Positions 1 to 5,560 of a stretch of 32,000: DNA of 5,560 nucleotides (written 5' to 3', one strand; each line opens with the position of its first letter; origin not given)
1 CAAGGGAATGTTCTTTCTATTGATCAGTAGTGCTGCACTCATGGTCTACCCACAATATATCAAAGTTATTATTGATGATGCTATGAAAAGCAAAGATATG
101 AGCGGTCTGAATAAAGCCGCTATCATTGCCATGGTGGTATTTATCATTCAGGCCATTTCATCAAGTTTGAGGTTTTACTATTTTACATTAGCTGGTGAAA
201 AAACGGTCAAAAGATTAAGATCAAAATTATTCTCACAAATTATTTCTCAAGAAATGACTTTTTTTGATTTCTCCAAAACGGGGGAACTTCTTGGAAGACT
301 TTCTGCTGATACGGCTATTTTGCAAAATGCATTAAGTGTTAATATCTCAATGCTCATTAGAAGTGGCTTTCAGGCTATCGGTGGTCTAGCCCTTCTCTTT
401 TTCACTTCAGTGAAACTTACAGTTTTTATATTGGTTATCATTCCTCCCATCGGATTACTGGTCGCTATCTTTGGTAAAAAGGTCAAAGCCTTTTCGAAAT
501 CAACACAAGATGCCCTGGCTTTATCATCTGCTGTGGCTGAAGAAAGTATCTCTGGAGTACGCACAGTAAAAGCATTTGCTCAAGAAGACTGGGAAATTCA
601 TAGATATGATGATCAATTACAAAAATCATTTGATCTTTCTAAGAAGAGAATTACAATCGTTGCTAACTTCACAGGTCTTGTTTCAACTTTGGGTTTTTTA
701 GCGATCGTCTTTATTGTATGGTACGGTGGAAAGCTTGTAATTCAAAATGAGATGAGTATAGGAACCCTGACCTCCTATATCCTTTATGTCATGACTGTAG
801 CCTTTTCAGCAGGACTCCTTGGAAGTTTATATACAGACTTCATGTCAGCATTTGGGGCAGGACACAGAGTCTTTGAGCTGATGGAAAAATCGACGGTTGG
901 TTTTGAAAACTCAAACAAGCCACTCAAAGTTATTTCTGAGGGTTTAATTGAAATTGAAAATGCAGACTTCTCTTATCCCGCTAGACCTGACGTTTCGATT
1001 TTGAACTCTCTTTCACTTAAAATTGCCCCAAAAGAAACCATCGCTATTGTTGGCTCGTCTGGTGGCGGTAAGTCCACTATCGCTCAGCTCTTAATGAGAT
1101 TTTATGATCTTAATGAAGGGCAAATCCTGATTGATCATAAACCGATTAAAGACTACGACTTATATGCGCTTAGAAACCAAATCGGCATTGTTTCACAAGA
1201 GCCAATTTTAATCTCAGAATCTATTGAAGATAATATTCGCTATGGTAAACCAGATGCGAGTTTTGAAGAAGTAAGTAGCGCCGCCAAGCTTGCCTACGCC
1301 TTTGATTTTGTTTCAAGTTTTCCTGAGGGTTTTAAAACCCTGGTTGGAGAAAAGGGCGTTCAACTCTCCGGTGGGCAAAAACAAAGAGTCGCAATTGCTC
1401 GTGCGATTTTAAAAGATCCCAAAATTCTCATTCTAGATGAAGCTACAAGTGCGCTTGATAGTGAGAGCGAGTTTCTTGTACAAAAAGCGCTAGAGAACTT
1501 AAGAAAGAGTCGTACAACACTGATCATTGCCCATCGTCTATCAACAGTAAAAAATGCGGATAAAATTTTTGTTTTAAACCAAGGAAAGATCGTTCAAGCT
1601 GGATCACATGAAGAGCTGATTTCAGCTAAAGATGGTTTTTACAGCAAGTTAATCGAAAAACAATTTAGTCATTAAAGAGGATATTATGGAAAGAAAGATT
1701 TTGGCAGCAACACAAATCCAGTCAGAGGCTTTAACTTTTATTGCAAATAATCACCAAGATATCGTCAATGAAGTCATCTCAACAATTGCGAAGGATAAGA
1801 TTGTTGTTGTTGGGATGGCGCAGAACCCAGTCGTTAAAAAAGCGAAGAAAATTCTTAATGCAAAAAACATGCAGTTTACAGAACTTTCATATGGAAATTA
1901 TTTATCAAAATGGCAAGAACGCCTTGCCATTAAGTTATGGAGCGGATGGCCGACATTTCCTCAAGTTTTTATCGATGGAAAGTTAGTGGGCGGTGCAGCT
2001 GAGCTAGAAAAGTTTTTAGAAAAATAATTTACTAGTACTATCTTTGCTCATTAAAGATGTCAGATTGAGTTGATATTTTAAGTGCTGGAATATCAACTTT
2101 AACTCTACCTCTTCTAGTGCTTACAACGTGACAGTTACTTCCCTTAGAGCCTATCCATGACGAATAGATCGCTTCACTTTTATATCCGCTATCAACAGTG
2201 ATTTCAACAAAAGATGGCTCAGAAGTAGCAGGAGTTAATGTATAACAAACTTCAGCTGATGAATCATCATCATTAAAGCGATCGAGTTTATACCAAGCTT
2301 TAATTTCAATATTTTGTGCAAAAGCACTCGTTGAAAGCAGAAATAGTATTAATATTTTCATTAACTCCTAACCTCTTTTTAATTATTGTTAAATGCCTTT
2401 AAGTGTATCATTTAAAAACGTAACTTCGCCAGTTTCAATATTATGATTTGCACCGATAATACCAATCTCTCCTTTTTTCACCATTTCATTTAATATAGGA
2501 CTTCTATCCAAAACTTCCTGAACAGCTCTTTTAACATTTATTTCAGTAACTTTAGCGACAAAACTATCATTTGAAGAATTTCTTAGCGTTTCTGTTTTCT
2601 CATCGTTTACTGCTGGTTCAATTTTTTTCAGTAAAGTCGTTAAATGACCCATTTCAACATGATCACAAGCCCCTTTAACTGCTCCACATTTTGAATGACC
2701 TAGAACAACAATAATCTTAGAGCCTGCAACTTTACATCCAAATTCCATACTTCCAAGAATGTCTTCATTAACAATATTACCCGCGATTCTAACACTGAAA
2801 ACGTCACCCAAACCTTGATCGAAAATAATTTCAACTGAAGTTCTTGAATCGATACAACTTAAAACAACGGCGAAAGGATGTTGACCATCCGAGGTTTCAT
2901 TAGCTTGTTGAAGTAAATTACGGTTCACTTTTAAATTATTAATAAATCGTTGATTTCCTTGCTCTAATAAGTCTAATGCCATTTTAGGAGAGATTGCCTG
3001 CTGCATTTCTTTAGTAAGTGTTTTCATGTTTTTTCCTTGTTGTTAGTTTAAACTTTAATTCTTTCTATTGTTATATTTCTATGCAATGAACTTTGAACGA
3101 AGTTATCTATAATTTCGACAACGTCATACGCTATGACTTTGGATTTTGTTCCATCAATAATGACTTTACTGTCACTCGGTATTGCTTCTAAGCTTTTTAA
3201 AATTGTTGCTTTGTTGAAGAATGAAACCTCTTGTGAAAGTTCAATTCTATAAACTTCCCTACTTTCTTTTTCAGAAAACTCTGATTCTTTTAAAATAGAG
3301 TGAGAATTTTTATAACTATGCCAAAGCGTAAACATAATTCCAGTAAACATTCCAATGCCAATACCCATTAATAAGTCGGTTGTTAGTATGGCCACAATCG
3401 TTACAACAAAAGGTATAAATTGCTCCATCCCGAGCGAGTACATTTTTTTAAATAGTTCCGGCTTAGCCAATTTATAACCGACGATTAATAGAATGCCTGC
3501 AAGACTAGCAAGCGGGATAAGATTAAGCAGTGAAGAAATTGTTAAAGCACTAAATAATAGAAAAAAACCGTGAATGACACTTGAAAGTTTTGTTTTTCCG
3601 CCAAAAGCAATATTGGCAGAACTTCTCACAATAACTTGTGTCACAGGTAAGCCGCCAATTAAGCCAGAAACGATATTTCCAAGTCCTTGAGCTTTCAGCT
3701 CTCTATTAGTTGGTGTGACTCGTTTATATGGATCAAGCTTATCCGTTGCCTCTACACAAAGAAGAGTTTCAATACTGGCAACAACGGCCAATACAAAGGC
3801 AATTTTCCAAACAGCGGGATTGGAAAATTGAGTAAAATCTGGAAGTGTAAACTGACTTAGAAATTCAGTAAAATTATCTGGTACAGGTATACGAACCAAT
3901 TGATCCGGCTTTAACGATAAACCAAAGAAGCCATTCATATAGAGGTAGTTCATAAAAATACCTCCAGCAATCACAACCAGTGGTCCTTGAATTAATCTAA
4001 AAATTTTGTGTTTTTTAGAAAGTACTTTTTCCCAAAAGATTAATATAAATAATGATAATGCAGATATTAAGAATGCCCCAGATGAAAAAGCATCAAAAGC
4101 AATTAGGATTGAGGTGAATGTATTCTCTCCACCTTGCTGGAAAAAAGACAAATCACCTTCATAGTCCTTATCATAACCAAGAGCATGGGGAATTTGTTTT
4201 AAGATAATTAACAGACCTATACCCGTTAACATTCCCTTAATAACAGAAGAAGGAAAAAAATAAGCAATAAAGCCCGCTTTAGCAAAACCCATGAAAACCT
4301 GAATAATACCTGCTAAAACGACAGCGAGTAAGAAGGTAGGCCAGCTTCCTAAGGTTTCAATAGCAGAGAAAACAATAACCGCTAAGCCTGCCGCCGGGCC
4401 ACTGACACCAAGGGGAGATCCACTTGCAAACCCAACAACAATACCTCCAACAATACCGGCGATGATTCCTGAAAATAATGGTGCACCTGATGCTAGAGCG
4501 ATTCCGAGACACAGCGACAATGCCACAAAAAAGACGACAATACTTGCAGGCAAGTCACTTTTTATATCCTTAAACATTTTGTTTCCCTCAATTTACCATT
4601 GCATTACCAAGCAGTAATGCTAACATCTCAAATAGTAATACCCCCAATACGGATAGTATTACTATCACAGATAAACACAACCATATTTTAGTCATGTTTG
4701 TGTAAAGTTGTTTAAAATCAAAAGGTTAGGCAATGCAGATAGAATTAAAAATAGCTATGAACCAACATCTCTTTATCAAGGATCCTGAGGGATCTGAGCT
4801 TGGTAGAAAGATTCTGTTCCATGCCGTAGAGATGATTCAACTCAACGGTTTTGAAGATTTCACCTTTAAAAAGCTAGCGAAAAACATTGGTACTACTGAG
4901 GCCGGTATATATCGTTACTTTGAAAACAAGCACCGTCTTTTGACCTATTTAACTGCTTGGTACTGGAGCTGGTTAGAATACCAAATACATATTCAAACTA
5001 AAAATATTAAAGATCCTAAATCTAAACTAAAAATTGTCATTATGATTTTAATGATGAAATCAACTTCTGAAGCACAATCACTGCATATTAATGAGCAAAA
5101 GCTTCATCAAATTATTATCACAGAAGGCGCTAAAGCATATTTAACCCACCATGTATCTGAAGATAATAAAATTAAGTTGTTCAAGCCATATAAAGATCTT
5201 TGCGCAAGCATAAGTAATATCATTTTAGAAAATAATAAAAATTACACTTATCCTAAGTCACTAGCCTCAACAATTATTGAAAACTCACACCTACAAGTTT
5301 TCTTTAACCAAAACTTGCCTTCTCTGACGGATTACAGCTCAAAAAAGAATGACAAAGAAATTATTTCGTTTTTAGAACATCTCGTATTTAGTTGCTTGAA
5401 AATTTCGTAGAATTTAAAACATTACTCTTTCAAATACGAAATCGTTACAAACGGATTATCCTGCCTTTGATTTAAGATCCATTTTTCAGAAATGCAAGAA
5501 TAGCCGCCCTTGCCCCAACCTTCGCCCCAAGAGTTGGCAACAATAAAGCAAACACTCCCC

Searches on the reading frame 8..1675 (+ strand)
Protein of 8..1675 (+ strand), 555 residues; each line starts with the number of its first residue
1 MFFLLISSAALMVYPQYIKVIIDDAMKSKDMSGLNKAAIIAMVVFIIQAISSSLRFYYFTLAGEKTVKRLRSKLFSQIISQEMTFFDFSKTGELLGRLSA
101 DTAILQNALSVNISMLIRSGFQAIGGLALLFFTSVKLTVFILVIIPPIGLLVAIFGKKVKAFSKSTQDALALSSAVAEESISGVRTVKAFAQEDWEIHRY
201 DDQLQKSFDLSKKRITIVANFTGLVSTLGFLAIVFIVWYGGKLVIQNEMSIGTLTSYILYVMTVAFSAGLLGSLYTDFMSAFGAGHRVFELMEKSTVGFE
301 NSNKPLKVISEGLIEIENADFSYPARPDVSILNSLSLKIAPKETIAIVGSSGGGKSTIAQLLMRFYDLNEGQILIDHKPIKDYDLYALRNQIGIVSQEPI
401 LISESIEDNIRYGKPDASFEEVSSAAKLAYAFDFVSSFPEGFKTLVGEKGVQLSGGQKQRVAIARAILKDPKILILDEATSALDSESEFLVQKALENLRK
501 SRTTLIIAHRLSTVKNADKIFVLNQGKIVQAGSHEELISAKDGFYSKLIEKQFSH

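Call 72: search_protein_families(library=pfam, proteins=[window:8-1675:+], max_evalue=0.001)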
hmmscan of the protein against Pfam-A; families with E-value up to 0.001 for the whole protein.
window:8-1675:+ (555 aa): 4 families
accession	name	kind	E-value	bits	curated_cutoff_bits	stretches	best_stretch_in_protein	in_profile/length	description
PF00664.28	ABC_membrane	-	6.7e-61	206.8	28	1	1-264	5-270/274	ABC transporter transmembrane region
PF00005.33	ABC_tran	-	6.3e-32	111.5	25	1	332-481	1-137/137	ABC transporter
PF02463.25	SMC_N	-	2.5e-09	37.3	40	1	366-524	104-212/220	RecF/RecN/SMC N terminal domain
PF13401.12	AAA_22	-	0.00055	20.7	27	0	344-499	7-105/130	AAA domain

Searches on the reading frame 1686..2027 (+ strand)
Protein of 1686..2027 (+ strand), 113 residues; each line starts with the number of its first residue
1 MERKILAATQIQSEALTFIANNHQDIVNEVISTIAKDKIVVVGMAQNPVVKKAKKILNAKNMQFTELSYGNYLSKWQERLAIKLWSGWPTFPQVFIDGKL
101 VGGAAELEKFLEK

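Call 72: search_protein_families(library=pfam, proteins=[window:1686-2027:+], max_evalue=0.001)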
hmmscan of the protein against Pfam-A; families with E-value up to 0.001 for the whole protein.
window:1686-2027:+ (113 aa): 1 family
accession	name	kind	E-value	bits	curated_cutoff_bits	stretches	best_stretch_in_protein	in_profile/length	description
PF00462.30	Glutaredoxin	-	1.6e-08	35.1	22.9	1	51-101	13-60/60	Glutaredoxin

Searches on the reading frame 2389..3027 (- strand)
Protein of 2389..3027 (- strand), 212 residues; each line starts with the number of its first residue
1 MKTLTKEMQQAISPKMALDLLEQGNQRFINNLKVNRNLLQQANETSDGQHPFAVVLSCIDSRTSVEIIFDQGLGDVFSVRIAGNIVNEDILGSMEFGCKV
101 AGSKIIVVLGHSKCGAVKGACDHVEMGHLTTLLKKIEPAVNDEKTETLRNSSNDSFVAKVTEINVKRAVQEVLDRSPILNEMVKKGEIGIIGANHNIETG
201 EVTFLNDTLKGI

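Call 72: search_protein_families(library=pfam, proteins=[window:2389-3027:-], max_evalue=0.001)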
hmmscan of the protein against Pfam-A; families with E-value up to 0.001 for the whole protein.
window:2389-3027:- (212 aa): 1 family
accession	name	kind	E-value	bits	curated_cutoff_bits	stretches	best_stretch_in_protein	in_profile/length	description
PF00484.24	Pro_CA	-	1.8e-40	139.2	25.7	1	53-202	1-156/156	Carbonic anhydrase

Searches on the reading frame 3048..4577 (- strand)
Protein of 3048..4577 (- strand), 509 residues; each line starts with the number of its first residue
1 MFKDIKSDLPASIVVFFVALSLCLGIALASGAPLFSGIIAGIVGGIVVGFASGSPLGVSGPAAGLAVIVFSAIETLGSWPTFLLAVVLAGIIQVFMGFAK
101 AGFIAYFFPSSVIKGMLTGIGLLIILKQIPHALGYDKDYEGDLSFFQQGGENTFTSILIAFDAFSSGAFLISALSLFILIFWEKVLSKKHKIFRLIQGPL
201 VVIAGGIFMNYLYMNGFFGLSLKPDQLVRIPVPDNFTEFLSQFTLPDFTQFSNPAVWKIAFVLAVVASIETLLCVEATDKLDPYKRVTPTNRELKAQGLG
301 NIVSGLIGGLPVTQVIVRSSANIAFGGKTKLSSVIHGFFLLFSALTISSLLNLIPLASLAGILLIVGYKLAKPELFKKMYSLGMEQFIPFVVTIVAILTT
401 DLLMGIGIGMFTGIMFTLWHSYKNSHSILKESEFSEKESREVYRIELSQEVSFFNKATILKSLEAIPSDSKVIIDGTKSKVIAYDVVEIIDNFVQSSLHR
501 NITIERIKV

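Call 72: search_protein_families(library=pfam, proteins=[window:3048-4577:-], max_evalue=0.001)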
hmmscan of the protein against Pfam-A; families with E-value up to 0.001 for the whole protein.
window:3048-4577:- (509 aa): 2 families
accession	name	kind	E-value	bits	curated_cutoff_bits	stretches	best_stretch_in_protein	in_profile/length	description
PF00916.26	Sulfate_transp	-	9e-60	202.9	23.2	1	6-387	2-374/380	Sulfate permease family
PF16983.11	MFS_MOT1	-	7e-08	33.2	30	1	294-370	33-111/111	Molybdate transporter of MFS superfamily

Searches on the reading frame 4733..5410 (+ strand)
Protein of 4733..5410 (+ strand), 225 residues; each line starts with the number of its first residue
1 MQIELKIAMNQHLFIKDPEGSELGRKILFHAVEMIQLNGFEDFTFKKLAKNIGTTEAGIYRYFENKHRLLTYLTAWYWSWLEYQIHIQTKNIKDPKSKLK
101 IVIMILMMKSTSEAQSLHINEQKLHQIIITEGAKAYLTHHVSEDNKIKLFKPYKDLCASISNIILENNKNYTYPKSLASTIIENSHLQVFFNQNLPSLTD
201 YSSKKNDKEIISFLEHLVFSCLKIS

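Call 72: search_protein_families(library=pfam, proteins=[window:4733-5410:+], max_evalue=0.001)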
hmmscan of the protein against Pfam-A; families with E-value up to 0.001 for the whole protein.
window:4733-5410:+ (225 aa): 1 family
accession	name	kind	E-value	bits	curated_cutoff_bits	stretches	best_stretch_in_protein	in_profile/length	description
PF00440.29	TetR_N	-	4.2e-09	36.5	24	1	28-70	2-44/47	Bacterial regulatory proteins, tetR family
